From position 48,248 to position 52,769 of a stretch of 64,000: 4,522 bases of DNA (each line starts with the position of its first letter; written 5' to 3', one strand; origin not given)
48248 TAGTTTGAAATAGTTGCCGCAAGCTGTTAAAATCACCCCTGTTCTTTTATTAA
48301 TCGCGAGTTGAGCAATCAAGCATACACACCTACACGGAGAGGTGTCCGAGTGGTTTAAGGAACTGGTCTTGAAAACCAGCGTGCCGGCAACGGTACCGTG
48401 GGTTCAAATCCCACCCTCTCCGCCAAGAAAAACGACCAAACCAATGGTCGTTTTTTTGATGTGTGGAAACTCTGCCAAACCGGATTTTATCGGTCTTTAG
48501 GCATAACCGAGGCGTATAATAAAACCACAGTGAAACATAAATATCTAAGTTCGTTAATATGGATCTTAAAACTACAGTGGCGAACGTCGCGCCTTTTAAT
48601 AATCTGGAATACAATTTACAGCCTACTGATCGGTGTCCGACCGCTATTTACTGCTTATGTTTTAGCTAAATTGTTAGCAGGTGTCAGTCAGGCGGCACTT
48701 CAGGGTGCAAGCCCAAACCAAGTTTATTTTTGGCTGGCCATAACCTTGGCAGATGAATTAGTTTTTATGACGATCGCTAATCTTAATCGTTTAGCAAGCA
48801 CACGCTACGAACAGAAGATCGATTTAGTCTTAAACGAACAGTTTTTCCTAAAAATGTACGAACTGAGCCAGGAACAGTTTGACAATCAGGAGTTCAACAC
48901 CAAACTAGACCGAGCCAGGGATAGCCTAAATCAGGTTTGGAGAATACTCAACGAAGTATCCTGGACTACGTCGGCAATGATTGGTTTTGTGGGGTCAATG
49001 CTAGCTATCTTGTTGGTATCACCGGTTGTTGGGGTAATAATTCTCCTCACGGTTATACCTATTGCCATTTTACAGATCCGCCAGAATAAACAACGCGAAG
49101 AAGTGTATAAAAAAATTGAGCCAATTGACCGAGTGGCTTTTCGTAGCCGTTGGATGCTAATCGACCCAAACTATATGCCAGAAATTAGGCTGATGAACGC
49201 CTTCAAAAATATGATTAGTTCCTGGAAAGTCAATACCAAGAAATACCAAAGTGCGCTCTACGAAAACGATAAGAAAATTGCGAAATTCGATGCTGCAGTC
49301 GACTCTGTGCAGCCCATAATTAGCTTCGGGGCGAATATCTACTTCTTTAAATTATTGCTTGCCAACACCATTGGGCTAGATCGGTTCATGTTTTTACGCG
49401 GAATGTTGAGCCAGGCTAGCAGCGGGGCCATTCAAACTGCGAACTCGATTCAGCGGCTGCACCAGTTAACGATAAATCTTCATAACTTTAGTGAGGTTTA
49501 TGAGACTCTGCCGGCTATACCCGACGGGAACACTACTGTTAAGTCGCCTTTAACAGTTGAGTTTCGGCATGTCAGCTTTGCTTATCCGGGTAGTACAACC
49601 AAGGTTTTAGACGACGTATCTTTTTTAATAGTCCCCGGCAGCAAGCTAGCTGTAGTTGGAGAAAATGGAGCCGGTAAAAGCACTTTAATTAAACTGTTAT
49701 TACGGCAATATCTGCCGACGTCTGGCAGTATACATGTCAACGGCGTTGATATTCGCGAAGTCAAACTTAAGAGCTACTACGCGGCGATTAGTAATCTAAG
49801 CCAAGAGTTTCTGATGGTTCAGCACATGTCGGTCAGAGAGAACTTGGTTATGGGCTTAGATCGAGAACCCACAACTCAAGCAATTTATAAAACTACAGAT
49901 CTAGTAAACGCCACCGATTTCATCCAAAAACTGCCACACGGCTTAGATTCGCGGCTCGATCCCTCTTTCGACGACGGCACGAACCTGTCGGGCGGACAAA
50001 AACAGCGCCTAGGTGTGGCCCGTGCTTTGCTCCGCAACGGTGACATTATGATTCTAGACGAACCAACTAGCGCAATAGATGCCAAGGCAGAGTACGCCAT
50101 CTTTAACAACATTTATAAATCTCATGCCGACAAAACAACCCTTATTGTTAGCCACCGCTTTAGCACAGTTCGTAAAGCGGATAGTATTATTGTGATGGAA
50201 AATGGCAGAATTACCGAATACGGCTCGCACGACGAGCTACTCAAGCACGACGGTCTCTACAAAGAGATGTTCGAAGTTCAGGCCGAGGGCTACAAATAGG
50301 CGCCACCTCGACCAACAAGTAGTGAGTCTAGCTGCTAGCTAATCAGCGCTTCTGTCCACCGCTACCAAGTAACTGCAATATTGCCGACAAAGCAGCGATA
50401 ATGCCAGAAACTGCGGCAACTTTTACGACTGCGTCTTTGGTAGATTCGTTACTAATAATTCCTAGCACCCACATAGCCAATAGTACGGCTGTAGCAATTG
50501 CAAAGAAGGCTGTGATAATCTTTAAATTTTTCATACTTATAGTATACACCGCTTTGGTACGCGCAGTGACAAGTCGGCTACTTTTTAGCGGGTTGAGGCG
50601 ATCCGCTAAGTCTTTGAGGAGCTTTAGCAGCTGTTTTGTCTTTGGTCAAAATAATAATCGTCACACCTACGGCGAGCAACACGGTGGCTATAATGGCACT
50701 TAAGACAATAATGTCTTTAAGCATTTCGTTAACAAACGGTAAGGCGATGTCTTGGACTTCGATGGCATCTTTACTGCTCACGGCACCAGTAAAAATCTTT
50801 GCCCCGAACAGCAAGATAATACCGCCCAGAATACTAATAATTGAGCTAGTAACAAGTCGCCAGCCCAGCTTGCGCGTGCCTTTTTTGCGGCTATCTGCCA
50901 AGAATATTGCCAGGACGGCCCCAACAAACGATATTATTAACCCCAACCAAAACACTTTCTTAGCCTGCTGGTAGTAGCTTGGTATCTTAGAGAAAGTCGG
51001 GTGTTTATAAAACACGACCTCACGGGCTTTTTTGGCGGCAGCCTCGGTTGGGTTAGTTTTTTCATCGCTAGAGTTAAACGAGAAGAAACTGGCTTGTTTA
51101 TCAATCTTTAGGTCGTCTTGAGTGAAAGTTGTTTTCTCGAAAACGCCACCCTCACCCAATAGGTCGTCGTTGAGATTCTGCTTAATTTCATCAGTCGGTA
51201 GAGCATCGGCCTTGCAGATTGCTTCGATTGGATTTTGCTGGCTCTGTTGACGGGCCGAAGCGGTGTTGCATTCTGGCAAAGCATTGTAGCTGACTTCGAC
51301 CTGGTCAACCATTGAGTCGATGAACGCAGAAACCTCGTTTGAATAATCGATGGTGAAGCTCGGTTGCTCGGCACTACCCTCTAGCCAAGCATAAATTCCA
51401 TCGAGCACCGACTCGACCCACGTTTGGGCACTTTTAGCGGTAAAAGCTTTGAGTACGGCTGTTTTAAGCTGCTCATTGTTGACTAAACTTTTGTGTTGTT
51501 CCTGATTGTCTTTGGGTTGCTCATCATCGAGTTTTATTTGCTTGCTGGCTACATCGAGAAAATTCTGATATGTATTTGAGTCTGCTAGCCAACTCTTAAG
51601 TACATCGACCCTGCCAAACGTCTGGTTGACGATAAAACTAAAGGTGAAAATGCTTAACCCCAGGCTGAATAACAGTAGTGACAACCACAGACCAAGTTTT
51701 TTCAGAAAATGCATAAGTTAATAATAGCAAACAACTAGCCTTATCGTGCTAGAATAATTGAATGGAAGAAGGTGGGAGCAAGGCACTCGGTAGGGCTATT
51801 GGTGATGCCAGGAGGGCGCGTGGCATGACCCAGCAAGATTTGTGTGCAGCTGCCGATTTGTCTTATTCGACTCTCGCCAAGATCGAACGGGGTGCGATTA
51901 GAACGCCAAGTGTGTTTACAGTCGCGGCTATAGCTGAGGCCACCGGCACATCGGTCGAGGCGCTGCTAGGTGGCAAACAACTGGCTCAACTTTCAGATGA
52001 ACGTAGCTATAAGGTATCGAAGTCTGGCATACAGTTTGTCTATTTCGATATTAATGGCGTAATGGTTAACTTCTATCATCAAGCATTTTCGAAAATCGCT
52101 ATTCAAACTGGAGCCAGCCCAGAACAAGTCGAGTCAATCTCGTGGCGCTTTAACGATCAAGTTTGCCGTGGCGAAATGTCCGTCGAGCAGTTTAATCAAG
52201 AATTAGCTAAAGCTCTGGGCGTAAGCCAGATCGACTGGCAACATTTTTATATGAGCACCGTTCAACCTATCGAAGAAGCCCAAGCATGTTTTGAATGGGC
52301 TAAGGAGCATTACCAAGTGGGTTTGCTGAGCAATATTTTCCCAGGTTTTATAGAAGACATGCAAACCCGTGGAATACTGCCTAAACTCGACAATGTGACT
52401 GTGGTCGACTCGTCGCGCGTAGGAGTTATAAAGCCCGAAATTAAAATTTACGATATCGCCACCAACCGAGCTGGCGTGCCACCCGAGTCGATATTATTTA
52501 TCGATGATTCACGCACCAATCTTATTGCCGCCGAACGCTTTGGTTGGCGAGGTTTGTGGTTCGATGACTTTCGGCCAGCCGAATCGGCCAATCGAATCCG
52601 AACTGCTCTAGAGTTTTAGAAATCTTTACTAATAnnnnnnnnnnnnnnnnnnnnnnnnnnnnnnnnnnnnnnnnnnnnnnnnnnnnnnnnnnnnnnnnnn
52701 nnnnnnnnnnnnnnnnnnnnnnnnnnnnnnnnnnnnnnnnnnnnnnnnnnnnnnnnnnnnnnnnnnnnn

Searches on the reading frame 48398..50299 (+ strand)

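Call 51: search_protein_families(library=pfam, proteins=[window:48398-50299:+], max_evalue=0.001)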
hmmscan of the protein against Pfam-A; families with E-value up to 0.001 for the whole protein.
window:48398-50299:+ (633 aa): 5 families
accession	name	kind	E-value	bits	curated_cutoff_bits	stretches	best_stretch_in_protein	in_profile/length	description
PF00005.33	ABC_tran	-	8.6e-32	111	25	1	404-558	1-137/137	ABC transporter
PF13304.12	AAA_21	-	7.9e-07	29.9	27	0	418-438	3-25/304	AAA domain, putative AbiEii toxin, Type IV TA system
PF02463.25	SMC_N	-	8.3e-06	25.8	40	1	418-600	28-211/220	RecF/RecN/SMC N terminal domain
PF09818.15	ABC_ATPase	-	5.2e-05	22.8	23.2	0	503-590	135-218/283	P-loop domain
PF13401.12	AAA_22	-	0.00033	21.4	27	0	417-529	8-65/130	AAA domain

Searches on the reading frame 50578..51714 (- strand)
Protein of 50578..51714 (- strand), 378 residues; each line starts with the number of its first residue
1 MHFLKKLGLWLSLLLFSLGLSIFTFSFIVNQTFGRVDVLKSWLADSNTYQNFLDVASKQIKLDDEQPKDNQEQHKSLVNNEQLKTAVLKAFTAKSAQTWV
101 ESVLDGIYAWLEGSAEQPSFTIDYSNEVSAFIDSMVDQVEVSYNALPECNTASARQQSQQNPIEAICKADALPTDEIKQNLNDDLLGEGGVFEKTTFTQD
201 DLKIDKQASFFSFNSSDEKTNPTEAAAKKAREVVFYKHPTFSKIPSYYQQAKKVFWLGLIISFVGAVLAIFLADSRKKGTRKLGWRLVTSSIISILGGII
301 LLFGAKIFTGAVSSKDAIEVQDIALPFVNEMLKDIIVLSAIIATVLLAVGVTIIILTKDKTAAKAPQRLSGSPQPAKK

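Call 51: search_protein_families(library=pfam, proteins=[window:50578-51714:-], max_evalue=0.001)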
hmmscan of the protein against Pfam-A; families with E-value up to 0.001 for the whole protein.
window:50578-51714:- (378 aa): 1 family
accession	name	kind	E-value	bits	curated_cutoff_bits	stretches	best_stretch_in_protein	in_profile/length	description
PF13903.11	Claudin_2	-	0.0003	21.1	29.1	0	186-324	34-158/192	PMP-22/EMP/MP20/Claudin tight junction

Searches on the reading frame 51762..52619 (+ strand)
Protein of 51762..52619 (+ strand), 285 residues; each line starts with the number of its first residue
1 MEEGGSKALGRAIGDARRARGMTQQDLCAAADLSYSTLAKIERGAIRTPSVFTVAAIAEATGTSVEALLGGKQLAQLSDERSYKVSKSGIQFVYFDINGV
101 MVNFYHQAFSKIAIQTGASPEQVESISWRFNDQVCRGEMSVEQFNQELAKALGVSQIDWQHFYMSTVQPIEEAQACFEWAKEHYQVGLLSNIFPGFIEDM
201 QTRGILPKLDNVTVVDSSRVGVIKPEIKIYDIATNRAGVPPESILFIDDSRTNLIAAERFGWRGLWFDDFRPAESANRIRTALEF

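Call 22: search_protein_families(library=pfam, proteins=[window:51762-52619:+], max_evalue=0.01)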
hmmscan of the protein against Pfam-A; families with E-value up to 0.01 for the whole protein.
window:51762-52619:+ (285 aa): 8 families
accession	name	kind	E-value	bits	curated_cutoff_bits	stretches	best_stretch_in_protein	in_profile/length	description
PF01381.28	HTH_3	-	7.8e-15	55.1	23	1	15-67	3-54/55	Helix-turn-helix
PF13560.12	HTH_31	-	9e-12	45.6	27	1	8-66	1-59/64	Helix-turn-helix domain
PF00702.32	Hydrolase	-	1.3e-09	39.2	26.4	1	93-261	4-191/191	haloacid dehalogenase-like hydrolase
PF13443.12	HTH_26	-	1.7e-06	28.6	22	1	18-69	7-58/63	Cro/C1-type HTH DNA-binding domain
PF13419.12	HAD_2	-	2.9e-05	24.7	23.8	1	107-263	18-174/178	Haloacid dehalogenase-like hydrolase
PF12844.13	HTH_19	-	0.00028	21.2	30.2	1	10-72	1-62/64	Helix-turn-helix domain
PF13242.12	Hydrolase_like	-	0.00048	20.4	22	1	224-266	4-47/75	HAD-hyrolase-like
PF07022.19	Phage_CI_repr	-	0.006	17.3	22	0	23-74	13-63/65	Bacteriophage CI repressor helix-turn-helix domain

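Call 84: find_encoding_contigs(protein=window:51762-52619:+, flank=3000, max_places=10)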
Protein window:51762-52619:+ (285 aa): 1 contig read that carries it; 1 place shown.
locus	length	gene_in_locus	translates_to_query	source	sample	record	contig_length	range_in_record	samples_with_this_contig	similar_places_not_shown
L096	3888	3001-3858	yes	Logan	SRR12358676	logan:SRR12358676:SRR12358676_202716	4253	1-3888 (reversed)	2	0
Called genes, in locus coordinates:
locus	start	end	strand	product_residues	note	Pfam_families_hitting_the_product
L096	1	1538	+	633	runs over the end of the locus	?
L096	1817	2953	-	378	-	-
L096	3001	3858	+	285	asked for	PF13560:HTH_31, PF01381:HTH_3, PF13443:HTH_26 (weak), PF00702:Hydrolase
